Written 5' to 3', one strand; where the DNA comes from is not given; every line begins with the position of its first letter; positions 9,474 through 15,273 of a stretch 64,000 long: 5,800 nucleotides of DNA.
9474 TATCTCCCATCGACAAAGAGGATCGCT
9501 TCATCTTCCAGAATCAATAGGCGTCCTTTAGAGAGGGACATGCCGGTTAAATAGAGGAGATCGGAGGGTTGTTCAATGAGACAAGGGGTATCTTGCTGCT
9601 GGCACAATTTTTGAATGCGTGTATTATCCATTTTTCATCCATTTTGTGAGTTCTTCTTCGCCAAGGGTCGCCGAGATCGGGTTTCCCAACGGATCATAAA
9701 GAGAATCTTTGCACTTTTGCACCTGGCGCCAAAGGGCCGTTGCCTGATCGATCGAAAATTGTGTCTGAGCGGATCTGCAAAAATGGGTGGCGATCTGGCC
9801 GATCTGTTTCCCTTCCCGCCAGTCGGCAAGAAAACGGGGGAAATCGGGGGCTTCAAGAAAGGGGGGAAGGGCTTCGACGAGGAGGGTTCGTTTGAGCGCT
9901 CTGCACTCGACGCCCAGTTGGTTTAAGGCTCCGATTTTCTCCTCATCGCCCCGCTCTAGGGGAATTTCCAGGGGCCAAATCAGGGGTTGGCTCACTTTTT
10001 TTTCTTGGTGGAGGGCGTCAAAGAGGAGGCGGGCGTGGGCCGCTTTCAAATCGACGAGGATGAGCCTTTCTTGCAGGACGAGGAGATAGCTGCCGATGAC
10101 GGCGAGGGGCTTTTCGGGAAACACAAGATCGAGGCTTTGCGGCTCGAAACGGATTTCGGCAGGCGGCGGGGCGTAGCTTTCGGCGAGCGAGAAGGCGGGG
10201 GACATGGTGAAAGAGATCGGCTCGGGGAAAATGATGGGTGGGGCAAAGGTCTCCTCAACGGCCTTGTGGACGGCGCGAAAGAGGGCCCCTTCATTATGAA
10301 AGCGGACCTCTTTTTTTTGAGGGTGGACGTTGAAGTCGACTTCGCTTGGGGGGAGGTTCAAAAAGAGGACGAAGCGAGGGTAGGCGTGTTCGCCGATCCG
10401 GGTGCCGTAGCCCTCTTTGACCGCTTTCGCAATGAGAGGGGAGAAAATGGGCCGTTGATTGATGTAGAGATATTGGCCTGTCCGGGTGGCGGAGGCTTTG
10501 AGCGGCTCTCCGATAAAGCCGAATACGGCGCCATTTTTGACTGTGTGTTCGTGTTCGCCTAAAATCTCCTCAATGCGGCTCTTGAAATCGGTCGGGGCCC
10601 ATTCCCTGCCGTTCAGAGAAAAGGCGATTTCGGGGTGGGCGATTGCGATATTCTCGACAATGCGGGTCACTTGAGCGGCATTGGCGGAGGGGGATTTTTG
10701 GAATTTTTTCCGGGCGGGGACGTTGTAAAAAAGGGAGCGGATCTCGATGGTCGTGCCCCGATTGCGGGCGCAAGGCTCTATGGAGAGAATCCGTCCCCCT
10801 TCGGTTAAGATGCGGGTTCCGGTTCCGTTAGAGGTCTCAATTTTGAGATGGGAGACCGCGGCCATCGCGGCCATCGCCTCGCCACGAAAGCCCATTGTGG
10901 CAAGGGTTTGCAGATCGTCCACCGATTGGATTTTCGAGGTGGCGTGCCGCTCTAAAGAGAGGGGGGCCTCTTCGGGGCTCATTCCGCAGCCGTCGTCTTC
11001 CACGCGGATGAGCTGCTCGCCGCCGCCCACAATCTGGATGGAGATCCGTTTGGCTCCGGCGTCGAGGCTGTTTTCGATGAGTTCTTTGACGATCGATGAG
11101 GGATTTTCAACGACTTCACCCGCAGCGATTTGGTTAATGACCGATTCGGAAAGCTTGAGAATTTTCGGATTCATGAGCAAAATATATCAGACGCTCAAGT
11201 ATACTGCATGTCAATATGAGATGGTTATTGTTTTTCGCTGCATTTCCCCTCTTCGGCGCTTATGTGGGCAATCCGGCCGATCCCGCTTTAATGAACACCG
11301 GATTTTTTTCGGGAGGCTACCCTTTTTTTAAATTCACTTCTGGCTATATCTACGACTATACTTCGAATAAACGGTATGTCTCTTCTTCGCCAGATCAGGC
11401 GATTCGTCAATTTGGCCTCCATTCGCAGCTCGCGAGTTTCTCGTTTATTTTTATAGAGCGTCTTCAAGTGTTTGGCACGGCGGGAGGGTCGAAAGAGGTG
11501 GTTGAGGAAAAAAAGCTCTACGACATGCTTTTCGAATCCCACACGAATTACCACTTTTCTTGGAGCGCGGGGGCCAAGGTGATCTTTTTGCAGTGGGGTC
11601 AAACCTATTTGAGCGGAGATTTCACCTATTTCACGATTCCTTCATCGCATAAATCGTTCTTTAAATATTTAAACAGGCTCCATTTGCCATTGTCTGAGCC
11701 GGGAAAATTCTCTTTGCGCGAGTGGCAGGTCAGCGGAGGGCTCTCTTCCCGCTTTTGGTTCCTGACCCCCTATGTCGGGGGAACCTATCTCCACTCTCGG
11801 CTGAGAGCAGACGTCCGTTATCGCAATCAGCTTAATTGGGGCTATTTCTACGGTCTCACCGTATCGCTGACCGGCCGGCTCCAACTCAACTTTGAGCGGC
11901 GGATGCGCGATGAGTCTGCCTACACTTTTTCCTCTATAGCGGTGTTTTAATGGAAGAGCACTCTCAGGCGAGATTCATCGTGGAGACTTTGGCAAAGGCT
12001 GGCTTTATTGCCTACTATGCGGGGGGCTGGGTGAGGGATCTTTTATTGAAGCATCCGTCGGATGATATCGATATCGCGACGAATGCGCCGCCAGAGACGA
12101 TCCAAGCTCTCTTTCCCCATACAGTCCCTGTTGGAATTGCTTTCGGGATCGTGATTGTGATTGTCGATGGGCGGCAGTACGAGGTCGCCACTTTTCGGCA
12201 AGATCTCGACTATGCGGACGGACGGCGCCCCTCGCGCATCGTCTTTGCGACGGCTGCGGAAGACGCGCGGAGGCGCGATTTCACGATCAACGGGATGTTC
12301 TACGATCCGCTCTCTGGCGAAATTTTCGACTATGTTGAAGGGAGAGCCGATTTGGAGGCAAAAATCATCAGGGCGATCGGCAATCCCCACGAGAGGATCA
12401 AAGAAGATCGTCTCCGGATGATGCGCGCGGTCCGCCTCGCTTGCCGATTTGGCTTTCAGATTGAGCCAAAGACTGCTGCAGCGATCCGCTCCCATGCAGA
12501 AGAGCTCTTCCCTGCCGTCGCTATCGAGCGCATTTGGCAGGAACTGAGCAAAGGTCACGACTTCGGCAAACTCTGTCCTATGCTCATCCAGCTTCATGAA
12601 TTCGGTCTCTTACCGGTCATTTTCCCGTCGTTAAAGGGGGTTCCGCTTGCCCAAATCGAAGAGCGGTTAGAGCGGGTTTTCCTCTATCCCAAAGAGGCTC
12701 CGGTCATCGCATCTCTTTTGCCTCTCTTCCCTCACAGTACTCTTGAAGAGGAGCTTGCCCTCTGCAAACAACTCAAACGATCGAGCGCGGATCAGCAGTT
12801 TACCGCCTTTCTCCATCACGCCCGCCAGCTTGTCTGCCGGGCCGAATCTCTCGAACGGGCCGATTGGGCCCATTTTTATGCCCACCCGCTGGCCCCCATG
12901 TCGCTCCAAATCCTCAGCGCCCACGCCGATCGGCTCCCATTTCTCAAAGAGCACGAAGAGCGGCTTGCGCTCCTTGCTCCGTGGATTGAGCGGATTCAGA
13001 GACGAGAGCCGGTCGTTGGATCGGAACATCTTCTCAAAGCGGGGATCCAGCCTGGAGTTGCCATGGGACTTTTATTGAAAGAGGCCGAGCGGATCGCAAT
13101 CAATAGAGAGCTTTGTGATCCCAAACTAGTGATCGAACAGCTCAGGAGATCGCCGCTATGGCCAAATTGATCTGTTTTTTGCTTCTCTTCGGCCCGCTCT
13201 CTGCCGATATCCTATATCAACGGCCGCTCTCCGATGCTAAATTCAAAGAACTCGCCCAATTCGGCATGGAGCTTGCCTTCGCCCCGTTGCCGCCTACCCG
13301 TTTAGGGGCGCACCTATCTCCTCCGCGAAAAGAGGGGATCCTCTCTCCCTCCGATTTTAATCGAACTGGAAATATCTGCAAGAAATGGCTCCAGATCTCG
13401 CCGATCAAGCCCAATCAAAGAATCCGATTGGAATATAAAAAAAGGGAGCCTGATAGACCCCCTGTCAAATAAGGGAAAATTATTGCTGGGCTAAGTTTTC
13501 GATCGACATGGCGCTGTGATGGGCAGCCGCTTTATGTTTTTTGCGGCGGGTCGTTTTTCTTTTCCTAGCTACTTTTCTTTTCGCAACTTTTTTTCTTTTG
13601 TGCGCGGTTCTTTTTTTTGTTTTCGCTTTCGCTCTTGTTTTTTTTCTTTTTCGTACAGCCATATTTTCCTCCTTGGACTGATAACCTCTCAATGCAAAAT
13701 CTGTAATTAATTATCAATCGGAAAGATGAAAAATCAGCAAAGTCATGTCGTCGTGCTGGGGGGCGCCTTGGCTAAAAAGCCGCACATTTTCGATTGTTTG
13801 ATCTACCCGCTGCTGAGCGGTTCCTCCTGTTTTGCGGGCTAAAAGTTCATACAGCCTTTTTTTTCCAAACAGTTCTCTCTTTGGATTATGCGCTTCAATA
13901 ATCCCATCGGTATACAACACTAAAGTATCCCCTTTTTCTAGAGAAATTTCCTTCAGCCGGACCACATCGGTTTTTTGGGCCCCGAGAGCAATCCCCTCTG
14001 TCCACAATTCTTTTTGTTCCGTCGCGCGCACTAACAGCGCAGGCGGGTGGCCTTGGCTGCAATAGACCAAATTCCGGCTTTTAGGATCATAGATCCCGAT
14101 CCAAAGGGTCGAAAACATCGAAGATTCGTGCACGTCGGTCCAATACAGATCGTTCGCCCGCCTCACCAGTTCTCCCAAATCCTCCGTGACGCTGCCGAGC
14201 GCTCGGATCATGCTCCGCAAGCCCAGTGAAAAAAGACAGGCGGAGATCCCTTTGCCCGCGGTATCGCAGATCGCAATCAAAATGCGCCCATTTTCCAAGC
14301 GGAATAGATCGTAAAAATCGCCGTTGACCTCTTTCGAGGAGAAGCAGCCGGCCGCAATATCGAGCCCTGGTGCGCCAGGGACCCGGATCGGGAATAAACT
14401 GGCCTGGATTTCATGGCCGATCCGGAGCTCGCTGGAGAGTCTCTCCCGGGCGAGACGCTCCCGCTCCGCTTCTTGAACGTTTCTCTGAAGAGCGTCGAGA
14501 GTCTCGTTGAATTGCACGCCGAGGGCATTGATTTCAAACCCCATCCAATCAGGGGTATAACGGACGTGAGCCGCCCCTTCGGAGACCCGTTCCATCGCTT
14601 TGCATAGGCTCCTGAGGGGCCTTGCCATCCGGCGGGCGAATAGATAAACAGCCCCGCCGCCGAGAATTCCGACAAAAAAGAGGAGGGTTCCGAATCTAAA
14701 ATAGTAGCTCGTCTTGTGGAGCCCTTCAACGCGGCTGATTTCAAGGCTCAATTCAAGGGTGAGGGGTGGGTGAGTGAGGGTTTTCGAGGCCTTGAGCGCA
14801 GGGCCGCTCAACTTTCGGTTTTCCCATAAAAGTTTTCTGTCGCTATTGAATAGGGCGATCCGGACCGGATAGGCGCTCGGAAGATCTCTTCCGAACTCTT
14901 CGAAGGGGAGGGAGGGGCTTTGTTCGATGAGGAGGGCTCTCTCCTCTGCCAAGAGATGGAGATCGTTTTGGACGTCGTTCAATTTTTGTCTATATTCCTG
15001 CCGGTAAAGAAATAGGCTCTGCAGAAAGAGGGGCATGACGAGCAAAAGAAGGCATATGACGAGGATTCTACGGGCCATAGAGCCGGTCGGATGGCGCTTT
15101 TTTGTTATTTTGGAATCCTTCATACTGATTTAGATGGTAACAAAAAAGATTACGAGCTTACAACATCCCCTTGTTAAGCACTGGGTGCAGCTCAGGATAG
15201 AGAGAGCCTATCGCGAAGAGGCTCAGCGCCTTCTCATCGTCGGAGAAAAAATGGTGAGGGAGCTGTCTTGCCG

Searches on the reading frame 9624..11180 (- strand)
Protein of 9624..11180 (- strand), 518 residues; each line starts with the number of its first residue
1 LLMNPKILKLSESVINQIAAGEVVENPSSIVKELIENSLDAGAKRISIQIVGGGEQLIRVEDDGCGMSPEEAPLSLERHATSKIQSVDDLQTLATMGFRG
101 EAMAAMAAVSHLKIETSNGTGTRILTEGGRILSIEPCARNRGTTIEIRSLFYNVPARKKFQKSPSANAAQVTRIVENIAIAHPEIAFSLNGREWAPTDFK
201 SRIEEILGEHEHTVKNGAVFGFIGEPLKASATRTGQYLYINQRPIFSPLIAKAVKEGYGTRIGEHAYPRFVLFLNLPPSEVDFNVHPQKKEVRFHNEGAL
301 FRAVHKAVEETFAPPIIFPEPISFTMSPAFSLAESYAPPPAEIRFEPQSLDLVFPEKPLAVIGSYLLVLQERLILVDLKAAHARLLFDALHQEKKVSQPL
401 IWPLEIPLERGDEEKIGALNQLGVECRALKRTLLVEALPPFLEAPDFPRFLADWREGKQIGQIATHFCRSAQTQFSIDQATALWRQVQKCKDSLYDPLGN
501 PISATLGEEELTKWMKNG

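Call 35: find_encoding_contigs(protein=window:9624-11180:-, flank=10000, max_places=4)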
Protein window:9624-11180:- (518 aa): no gene with exactly this product is on record in the collection.

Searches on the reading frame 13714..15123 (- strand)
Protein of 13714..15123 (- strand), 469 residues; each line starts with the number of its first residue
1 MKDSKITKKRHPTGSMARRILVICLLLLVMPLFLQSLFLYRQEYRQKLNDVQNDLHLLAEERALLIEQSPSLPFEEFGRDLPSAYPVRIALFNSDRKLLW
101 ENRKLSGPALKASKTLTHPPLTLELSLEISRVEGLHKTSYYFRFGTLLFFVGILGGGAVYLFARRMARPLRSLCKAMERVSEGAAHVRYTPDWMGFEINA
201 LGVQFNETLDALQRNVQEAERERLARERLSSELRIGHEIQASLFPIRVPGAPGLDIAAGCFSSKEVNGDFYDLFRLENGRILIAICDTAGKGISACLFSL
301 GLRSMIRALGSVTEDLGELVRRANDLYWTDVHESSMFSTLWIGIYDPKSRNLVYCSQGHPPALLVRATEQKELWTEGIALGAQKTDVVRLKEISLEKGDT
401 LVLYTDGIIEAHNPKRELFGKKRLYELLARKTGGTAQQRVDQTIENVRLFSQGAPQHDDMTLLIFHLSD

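Call 59: find_encoding_contigs(protein=window:13714-15123:-, flank=10000, max_places=3)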
Protein window:13714-15123:- (469 aa): 3 contigs read that carry it; 3 places shown.
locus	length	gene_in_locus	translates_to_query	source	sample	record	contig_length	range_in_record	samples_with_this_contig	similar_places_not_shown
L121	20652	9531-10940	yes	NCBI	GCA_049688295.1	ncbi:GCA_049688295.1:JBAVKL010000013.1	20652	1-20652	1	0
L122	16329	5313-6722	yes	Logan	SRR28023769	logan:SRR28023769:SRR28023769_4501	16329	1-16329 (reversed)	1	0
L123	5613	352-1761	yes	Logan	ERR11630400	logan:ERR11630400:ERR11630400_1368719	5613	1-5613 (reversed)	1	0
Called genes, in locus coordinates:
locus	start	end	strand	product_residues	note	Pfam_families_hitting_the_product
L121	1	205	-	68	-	?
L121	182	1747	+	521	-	-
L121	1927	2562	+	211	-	PF00753:Lactamase_B, PF12706:Lactamase_B_2 (weak)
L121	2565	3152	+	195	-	PF00578:AhpC-TSA, PF08534:Redoxin, PF10417:1-cysPrx_C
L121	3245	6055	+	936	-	-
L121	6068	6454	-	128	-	-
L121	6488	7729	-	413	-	PF03952:Enolase_N, PF00113:Enolase_C, PF13378:MR_MLE_C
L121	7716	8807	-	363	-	PF01926:MMR_HSR1 (faint), PF03193:RsgA_GTPase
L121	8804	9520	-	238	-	PF00588:SpoU_methylase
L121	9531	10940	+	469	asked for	PF00672:HAMP (weak), PF07228:SpoIIE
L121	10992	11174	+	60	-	-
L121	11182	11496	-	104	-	-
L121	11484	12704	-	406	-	PF01743:PolyA_pol, PF12627:PolyA_pol_RNAbd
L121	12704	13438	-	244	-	-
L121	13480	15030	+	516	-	PF02518:HATPase_c, PF13589:HATPase_c_3, PF01119:DNA_mis_repair, PF08676:MutL_C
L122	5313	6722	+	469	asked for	PF00672:HAMP (weak), PF07228:SpoIIE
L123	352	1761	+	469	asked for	PF00672:HAMP (weak), PF07228:SpoIIE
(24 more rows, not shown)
